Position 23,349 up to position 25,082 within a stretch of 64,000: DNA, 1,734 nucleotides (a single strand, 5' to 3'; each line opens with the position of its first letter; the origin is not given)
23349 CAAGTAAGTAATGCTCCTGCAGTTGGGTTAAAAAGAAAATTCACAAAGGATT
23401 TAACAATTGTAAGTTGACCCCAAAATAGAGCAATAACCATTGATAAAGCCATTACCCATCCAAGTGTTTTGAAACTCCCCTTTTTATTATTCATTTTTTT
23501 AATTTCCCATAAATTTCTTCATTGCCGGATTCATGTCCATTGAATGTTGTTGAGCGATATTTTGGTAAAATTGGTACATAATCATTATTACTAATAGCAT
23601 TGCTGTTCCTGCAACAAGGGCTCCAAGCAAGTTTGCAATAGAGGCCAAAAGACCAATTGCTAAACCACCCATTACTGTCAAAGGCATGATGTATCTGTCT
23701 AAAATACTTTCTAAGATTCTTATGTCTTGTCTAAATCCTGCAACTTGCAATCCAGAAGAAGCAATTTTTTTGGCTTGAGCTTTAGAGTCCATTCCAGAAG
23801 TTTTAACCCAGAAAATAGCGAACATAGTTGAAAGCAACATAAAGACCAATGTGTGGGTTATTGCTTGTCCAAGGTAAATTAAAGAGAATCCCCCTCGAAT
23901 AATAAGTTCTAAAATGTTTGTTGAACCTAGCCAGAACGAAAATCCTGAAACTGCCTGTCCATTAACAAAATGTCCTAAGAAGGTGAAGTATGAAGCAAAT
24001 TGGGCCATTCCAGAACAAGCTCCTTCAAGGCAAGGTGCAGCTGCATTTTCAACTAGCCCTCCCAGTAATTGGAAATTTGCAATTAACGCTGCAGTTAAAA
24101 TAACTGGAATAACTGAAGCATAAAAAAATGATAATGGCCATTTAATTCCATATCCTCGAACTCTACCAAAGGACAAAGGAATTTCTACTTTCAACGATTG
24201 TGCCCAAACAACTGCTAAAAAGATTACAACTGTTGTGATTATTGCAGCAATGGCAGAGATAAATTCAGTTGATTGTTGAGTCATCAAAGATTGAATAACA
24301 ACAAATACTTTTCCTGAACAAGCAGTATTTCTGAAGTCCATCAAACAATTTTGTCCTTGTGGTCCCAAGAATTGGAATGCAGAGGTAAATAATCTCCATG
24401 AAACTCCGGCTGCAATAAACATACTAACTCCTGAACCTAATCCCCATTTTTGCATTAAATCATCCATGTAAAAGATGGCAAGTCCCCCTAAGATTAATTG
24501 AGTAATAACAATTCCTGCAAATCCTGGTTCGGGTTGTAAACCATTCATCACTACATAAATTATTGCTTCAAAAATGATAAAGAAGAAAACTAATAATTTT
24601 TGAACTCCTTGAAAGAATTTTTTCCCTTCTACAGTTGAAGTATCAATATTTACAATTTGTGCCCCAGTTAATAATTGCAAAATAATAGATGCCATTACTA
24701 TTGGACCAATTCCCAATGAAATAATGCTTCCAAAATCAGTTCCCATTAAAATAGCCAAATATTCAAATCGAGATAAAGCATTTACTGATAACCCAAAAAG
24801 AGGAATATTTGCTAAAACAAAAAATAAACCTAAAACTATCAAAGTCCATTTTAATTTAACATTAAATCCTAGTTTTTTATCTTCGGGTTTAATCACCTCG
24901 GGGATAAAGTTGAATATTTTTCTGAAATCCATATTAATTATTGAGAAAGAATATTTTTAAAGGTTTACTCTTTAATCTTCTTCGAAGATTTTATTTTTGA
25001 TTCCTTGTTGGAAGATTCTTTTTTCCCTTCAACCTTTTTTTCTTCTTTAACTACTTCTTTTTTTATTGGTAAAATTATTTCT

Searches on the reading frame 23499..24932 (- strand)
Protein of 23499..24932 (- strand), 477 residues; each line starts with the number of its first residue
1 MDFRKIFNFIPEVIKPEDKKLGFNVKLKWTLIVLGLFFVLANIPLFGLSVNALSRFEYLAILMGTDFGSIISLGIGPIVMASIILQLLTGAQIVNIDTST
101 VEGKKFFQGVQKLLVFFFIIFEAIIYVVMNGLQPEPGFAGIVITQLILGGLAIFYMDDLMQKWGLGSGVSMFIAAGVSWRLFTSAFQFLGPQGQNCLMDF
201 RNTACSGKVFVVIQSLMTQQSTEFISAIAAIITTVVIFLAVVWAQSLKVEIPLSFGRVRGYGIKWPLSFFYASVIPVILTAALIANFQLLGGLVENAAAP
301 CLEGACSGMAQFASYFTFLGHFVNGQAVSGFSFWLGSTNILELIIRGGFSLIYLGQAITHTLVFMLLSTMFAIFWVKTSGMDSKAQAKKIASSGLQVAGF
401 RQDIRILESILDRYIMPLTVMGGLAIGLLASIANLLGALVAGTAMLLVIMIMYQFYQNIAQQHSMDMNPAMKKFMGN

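Call 39: search_protein_families(library=pfam, proteins=[window:23499-24932:-], max_evalue=0.001)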
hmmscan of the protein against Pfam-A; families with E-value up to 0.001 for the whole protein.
window:23499-24932:- (477 aa): 2 families
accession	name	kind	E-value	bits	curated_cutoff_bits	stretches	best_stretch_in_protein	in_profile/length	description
PF00344.25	SecY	-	3.1e-57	194.7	32.2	1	69-456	1-306/306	SecY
PF10559.14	Plug_translocon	-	0.00043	20.4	22.1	0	36-63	2-30/35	Plug domain of Sec61p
